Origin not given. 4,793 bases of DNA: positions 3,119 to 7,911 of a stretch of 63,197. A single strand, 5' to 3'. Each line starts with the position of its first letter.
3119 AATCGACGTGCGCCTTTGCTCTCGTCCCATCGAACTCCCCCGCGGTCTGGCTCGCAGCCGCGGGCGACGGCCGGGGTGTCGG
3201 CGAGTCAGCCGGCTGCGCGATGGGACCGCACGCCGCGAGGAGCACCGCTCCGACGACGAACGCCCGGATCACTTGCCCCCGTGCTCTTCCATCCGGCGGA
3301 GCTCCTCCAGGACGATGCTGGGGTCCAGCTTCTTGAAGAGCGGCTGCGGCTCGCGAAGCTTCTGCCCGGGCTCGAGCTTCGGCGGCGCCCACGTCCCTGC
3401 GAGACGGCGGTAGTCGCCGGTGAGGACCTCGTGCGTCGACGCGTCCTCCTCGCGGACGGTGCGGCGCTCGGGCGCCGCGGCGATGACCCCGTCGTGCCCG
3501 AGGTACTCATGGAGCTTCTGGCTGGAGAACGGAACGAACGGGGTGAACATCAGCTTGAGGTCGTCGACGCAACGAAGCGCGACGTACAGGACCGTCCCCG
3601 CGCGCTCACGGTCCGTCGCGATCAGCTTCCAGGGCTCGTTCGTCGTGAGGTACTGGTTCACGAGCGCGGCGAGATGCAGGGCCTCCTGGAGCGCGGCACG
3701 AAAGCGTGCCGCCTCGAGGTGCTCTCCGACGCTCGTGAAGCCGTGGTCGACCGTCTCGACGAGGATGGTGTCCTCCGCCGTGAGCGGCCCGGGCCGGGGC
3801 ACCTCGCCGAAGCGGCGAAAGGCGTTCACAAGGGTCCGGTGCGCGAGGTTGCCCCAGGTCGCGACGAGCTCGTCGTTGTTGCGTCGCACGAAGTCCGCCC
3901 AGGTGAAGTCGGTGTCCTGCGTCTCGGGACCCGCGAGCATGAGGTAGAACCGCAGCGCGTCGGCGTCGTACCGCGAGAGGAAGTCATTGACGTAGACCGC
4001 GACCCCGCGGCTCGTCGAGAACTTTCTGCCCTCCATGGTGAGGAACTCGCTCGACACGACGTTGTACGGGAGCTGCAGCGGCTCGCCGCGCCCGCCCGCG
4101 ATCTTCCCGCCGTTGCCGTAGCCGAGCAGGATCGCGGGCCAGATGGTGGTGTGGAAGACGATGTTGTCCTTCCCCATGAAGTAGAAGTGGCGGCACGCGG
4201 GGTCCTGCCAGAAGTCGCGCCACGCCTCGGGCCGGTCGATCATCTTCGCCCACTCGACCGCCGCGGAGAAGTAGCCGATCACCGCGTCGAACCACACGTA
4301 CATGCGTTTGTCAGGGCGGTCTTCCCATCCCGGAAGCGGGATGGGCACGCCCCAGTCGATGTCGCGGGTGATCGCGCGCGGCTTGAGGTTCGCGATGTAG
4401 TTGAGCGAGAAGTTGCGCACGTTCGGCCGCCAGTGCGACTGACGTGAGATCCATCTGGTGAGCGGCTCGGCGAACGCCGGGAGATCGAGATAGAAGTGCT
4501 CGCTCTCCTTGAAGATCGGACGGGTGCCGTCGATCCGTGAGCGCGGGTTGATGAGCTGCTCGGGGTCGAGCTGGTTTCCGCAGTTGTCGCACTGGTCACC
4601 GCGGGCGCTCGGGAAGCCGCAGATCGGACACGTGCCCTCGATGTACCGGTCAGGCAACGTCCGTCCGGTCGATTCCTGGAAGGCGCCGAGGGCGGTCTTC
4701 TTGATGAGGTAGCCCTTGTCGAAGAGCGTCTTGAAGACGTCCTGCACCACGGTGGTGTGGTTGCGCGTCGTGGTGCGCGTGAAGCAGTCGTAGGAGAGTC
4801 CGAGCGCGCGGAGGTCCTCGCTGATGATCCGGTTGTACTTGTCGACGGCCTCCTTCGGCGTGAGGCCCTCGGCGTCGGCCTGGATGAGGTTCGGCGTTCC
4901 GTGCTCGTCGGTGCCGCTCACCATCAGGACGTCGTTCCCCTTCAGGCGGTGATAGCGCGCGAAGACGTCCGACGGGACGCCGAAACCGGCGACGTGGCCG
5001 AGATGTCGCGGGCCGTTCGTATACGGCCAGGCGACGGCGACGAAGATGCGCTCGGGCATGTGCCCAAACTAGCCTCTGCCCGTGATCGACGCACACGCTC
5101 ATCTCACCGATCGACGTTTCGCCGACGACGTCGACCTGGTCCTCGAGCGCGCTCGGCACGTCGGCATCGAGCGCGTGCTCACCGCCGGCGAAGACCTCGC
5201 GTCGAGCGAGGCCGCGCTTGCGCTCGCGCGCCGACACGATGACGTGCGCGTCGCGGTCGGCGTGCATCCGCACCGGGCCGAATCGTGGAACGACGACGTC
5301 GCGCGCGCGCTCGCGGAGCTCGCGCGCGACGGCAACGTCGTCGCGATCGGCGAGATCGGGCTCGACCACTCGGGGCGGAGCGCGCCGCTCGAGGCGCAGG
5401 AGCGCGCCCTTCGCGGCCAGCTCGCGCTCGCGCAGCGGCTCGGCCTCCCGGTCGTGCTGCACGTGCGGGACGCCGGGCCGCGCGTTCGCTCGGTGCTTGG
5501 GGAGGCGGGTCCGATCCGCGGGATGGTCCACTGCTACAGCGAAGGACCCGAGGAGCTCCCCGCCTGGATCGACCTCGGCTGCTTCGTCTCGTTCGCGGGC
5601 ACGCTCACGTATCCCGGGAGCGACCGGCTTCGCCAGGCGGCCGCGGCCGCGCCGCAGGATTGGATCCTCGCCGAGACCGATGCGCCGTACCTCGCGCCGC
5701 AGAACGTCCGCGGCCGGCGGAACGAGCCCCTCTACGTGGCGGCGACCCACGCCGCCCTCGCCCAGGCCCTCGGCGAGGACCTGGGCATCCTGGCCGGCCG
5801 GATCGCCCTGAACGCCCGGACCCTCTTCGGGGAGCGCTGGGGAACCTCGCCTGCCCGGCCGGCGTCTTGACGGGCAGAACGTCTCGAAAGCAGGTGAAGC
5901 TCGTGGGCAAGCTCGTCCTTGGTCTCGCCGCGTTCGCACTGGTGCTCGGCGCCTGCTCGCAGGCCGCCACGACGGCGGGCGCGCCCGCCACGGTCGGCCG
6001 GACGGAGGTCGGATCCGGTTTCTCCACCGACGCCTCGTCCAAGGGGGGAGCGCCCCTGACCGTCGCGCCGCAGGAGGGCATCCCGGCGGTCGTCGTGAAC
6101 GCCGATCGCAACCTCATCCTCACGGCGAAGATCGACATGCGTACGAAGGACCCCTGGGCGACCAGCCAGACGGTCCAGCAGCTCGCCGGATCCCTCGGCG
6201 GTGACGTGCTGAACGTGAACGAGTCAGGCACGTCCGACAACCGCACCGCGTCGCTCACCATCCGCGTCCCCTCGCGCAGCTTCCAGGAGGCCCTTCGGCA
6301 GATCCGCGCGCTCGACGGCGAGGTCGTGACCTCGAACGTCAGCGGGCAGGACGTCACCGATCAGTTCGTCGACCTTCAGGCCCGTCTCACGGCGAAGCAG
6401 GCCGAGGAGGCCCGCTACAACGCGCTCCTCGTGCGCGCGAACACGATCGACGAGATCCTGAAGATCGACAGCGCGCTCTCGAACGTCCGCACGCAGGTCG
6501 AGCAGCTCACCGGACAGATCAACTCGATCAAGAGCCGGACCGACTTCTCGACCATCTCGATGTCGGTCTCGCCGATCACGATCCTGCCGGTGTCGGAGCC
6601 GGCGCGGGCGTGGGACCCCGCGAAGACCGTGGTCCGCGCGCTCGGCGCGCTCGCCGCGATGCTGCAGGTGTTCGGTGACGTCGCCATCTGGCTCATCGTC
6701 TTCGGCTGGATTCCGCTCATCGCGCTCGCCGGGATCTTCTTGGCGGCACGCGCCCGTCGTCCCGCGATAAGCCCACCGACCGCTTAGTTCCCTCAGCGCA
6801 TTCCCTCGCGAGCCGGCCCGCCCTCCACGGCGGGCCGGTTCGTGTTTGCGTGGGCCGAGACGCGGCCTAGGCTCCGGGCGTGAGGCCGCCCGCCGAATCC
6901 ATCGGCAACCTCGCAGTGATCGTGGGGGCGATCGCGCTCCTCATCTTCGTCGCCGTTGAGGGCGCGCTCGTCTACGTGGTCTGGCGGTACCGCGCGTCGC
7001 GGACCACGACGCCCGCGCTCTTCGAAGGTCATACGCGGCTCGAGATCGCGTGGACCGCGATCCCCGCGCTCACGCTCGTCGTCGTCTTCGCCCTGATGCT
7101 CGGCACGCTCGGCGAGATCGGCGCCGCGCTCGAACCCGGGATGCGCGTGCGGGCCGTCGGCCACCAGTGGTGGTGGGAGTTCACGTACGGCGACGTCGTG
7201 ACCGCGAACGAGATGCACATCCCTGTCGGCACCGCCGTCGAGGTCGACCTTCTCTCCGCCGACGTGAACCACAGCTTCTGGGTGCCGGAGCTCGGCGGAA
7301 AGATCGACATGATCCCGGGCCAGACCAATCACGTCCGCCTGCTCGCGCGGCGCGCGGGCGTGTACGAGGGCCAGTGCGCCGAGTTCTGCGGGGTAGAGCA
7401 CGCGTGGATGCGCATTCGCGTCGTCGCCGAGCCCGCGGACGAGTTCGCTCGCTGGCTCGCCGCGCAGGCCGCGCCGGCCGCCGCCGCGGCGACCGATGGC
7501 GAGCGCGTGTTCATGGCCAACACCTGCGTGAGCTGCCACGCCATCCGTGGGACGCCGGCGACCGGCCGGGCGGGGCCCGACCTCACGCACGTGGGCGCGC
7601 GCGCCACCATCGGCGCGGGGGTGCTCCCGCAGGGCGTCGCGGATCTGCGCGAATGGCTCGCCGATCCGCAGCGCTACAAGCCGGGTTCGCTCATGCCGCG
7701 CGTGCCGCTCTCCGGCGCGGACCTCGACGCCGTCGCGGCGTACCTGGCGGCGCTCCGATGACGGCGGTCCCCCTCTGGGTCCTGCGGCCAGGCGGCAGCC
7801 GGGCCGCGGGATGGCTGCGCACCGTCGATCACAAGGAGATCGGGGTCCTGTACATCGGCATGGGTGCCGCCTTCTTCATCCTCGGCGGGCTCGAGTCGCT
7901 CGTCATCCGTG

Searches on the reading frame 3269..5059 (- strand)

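Call 39: search_protein_families(library=pfam, proteins=[window:3269-5059:-], max_evalue=0.00001)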
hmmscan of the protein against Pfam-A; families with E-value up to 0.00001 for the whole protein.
window:3269-5059:- (596 aa): 5 families
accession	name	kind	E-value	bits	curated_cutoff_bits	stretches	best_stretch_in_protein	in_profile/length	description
PF09334.17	tRNA-synt_1g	-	4.4e-144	480.5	20.1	1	6-410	2-391/391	tRNA synthetases class I (M)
PF00133.28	tRNA-synt_1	-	3.4e-19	69.4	22.7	1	8-242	28-245/414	tRNA synthetases class I (I, L, M and V)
PF19303.5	Anticodon_3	-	1.7e-12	47.9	23.5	1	420-523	1-104/152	Anticodon binding domain of methionyl tRNA ligase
PF01406.26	tRNA-synt_1e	-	1.3e-07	31.7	27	0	336-375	243-282/301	tRNA synthetases class I (C) catalytic domain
PF08264.19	Anticodon_1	-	2.1e-06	28.1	25.1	1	441-531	12-106/148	Anticodon-binding domain of tRNA ligase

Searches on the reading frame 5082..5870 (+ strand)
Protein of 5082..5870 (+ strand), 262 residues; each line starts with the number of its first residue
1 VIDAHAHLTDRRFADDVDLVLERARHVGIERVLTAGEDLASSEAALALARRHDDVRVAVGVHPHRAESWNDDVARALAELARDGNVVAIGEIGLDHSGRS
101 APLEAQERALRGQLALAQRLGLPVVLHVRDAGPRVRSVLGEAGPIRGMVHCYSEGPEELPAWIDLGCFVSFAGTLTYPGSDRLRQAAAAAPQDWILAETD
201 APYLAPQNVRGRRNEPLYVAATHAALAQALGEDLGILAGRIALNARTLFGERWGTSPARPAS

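Call 39: search_protein_families(library=pfam, proteins=[window:5082-5870:+], max_evalue=0.00001)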
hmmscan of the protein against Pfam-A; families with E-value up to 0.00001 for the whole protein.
window:5082-5870:+ (262 aa): 1 family
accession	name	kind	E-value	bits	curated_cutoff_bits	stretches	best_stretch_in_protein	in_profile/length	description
PF01026.27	TatD_DNase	-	3.1e-69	233.6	27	1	2-250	1-253/253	TatD related DNase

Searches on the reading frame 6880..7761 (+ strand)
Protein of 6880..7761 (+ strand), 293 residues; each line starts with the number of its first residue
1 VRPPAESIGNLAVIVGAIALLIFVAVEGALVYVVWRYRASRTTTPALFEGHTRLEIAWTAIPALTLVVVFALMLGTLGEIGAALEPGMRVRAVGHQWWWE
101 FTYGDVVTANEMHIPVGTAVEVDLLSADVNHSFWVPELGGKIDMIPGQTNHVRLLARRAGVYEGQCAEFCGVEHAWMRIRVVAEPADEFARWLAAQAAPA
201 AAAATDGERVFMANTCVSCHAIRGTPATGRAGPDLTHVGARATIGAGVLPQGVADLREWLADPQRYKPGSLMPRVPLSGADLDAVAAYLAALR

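Call 39: search_protein_families(library=pfam, proteins=[window:6880-7761:+], max_evalue=0.00001)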
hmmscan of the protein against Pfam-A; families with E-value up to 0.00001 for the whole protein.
window:6880-7761:+ (293 aa): 4 families
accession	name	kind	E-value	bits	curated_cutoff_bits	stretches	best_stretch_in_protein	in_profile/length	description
PF00116.26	COX2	-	2.2e-22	79.7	22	1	109-181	45-117/120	Cytochrome C oxidase subunit II, periplasmic domain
PF00034.26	Cytochrom_C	-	1.8e-10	42.4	21.3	1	205-292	2-89/90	Cytochrome c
PF02790.20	COX2_TM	-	1.5e-08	35.1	22.8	1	6-69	17-81/88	Cytochrome C oxidase subunit II, transmembrane domain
PF13442.11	Cytochrome_CBB3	-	8.2e-06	26.5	27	0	202-289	1-68/68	Cytochrome C oxidase, cbb3-type, subunit III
